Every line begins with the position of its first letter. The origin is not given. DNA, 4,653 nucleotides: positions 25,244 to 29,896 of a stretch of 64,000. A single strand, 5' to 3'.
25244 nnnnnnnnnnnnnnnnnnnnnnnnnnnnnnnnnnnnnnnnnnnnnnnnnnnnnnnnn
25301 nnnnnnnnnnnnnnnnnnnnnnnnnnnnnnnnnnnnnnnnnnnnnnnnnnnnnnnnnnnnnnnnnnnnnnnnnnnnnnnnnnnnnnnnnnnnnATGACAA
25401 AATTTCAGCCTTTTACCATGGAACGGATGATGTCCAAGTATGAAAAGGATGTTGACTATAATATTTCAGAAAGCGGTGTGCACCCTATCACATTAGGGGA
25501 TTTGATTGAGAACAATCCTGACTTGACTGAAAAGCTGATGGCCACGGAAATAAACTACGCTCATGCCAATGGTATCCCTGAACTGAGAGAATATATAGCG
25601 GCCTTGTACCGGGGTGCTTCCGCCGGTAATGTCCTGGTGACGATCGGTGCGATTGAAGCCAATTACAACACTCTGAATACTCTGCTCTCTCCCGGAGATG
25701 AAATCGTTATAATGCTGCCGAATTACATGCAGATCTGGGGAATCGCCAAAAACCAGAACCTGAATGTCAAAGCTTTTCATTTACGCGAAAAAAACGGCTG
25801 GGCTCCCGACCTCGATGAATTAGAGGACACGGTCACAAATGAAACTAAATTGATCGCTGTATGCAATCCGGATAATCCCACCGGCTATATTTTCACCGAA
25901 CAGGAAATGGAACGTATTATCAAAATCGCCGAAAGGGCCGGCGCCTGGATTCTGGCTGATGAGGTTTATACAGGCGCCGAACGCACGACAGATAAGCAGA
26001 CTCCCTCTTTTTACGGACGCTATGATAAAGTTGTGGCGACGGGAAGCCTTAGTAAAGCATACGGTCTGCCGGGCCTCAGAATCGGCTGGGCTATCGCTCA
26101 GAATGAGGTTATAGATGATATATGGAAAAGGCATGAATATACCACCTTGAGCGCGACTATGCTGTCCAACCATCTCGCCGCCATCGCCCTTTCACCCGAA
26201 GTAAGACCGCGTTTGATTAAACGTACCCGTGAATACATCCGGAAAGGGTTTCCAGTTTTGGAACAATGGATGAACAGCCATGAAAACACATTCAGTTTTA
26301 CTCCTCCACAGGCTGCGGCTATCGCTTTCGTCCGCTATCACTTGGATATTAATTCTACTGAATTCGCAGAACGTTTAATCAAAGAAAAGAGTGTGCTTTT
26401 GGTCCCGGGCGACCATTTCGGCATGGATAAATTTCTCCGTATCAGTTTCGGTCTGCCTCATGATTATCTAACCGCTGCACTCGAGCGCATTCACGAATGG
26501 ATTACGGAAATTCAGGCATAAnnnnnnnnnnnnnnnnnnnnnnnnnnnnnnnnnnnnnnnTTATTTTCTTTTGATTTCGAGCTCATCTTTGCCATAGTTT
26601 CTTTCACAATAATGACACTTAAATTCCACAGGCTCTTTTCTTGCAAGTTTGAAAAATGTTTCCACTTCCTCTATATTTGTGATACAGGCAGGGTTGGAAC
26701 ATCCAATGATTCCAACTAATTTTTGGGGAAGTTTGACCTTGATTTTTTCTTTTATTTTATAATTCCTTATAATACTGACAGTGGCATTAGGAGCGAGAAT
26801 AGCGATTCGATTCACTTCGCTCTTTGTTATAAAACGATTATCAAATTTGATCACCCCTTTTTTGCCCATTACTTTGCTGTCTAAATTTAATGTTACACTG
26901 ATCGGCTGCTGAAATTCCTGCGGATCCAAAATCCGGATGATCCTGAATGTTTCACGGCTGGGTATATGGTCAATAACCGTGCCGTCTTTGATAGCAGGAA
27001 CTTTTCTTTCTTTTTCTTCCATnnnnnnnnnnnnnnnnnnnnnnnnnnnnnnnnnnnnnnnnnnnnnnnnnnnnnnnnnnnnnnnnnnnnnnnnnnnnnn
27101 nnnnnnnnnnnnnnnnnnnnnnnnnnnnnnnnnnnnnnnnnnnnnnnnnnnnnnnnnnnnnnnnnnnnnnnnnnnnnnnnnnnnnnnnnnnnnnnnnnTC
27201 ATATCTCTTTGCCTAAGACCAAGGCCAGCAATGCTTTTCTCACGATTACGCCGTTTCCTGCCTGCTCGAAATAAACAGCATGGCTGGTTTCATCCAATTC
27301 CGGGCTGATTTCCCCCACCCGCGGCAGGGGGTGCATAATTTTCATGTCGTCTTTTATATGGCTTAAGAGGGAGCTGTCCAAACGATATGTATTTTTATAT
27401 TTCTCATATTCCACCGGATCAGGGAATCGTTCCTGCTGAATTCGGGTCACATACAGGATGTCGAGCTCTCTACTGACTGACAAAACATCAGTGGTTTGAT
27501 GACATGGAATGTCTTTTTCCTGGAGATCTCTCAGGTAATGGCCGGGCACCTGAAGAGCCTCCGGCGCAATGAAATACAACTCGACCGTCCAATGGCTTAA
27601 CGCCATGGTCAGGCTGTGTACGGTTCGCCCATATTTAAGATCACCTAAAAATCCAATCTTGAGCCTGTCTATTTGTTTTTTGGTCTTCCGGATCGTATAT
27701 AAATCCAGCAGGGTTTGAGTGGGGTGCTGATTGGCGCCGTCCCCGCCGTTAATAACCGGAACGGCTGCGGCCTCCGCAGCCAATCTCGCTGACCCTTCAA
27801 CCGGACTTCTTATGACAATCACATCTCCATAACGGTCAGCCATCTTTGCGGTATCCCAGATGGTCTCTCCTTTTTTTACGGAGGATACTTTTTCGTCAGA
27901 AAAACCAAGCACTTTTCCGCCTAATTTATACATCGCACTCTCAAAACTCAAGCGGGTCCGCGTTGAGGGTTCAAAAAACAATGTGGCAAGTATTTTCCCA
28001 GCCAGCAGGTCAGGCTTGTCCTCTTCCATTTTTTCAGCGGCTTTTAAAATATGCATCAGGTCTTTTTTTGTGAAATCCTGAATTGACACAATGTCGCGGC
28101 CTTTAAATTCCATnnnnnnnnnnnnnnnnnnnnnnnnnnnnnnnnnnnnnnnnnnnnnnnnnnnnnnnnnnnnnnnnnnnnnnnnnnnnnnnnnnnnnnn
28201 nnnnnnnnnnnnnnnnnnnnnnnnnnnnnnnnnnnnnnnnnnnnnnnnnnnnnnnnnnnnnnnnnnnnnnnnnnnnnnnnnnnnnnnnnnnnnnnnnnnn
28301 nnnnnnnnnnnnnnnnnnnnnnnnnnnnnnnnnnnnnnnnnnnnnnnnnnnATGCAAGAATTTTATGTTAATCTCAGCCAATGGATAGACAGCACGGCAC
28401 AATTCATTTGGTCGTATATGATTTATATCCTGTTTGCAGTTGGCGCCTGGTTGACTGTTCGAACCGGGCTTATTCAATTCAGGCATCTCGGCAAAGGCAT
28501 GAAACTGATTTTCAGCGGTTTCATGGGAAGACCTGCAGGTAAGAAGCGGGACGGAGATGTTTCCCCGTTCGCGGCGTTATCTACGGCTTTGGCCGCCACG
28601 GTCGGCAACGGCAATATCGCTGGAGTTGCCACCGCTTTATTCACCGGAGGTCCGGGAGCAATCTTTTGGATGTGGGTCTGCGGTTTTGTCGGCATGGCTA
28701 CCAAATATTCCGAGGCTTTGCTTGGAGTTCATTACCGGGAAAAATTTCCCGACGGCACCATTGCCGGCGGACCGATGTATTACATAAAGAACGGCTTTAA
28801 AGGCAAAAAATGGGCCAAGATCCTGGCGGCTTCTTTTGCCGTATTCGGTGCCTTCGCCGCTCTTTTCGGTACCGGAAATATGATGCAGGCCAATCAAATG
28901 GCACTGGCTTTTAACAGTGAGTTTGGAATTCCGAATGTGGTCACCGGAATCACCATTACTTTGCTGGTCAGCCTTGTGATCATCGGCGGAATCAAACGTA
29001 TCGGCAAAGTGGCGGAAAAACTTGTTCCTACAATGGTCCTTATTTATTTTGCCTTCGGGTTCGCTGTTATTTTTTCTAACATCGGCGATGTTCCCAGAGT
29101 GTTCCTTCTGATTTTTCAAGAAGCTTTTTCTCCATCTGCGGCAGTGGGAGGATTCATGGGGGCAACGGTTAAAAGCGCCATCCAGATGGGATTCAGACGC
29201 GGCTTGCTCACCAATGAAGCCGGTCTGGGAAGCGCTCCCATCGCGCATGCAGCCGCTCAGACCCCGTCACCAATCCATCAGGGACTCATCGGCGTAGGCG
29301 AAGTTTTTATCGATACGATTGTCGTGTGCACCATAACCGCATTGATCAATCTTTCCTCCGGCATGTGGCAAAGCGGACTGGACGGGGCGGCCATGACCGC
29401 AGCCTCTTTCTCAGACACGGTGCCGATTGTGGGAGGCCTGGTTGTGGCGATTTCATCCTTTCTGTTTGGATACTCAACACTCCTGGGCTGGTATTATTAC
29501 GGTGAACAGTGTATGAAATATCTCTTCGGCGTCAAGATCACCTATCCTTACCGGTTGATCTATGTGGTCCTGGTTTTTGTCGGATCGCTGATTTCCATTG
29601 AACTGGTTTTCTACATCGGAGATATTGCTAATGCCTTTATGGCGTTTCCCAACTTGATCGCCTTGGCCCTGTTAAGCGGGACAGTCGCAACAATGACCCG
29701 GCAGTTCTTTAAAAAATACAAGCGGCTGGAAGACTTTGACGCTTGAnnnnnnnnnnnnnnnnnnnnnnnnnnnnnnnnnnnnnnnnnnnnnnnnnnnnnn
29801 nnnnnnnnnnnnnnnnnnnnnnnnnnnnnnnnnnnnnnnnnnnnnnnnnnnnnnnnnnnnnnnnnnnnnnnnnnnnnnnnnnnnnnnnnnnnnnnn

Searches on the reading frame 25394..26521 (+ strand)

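Call 78: search_protein_families(library=pfam, proteins=[window:25394-26521:+], max_evalue=0.0001)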
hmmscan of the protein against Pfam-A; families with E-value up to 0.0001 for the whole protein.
window:25394-26521:+ (375 aa): 2 families
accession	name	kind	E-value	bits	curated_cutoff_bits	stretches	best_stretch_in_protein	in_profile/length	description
PF00155.27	Aminotran_1_2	-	1.8e-53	182.4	19.7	1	36-366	21-361/361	Aminotransferase class I and II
PF00266.25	Aminotran_5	-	1.1e-11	44.8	21.5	1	60-197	44-183/371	Aminotransferase class-V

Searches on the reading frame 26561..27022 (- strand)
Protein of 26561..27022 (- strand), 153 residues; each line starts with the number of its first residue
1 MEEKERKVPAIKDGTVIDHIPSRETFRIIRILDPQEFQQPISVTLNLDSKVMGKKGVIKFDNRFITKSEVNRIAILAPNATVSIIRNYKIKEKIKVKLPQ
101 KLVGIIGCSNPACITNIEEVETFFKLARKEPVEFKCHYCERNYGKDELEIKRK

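Call 78: search_protein_families(library=pfam, proteins=[window:26561-27022:-], max_evalue=0.0001)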
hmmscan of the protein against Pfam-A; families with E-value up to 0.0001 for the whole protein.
window:26561-27022:- (153 aa): 2 families
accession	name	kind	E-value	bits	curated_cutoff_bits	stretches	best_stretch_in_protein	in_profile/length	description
PF01948.23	PyrI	-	9.3e-29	99.9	25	1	7-97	2-93/93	Aspartate carbamoyltransferase regulatory chain, allosteric domain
PF02748.20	PyrI_C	-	4.2e-17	62.1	23.4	1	102-147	2-47/48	Aspartate carbamoyltransferase regulatory chain, metal binding domain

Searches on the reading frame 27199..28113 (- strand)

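Call 78: search_protein_families(library=pfam, proteins=[window:27199-28113:-], max_evalue=0.0001)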
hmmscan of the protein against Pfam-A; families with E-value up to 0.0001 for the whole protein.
window:27199-28113:- (304 aa): 2 families
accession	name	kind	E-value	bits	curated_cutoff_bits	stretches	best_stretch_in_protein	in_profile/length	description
PF02729.26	OTCace_N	-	1.3e-48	165.3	29.9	1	6-142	1-147/148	Aspartate/ornithine carbamoyltransferase, carbamoyl-P binding domain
PF00185.30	OTCace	-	1e-28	100.8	29.4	1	151-298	3-156/157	Aspartate/ornithine carbamoyltransferase, Asp/Orn binding domain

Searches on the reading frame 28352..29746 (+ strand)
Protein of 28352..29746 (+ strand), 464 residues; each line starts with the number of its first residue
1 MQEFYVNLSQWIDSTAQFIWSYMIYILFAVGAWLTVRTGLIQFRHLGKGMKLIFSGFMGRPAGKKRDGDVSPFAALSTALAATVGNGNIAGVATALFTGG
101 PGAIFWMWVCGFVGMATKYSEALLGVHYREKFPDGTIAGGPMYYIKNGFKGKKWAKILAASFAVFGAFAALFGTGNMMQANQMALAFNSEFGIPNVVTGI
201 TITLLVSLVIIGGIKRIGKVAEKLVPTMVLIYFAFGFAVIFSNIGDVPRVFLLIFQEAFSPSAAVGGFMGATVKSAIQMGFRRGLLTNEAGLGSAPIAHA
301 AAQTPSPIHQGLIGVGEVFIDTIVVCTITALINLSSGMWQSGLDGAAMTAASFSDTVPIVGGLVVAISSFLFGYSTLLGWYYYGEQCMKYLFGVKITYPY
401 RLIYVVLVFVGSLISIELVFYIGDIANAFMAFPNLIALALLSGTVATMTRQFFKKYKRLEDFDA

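Call 78: search_protein_families(library=pfam, proteins=[window:28352-29746:+], max_evalue=0.0001)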
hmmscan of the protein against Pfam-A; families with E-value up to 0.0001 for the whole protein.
window:28352-29746:+ (464 aa): 1 family
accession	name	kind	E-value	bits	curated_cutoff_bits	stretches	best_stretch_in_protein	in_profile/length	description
PF01235.23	Na_Ala_symp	-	2.3e-135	452.3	24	1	64-458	7-385/392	Sodium:alanine symporter family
